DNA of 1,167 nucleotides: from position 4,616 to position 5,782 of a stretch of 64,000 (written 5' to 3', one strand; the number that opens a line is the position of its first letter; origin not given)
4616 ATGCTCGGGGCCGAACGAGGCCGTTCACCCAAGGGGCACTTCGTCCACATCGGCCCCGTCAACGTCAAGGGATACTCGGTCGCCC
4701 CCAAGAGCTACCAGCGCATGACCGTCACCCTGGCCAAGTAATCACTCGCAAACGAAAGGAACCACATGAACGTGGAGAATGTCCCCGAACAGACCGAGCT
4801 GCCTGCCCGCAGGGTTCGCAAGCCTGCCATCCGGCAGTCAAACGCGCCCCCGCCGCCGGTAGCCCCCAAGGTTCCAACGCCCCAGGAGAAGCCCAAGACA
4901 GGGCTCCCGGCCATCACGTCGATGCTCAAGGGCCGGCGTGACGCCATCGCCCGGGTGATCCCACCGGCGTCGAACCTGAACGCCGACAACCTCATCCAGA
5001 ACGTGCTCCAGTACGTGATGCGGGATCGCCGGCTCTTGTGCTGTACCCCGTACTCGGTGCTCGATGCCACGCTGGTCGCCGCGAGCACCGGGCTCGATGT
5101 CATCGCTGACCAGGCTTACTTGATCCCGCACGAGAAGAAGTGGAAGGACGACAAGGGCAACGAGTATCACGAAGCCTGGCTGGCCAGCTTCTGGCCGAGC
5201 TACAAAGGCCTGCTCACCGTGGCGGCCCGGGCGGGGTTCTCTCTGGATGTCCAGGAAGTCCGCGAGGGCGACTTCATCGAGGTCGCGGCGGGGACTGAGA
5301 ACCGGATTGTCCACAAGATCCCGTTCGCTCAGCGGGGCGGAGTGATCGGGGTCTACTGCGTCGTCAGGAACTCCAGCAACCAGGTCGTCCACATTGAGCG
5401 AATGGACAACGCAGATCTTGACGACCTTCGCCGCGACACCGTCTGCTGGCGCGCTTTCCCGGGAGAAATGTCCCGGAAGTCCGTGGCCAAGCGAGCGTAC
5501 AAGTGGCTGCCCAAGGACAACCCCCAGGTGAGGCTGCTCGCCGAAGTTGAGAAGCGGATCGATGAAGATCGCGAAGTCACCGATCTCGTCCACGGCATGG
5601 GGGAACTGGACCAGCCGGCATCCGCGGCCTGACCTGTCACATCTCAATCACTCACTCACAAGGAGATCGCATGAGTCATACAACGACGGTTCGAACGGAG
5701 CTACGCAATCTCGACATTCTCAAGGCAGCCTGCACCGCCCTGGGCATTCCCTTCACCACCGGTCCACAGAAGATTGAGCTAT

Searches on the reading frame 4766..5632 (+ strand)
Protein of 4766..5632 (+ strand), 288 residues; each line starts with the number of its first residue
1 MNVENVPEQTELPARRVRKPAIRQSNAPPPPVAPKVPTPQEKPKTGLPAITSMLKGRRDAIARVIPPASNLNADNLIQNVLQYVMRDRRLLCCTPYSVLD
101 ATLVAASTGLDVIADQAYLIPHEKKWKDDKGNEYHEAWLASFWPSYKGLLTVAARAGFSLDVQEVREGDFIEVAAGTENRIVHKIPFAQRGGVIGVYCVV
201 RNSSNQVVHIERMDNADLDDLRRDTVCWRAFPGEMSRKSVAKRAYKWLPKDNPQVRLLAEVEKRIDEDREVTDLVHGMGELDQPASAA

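Call 98: search_protein_families(library=pfam, proteins=[window:4766-5632:+], max_evalue=0.001)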
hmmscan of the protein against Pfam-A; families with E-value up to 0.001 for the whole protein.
window:4766-5632:+ (288 aa): 1 family
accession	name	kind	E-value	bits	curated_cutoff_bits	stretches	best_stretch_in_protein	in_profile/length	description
PF03837.19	RecT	-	6.1e-20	72.1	24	1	75-271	2-196/198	RecT family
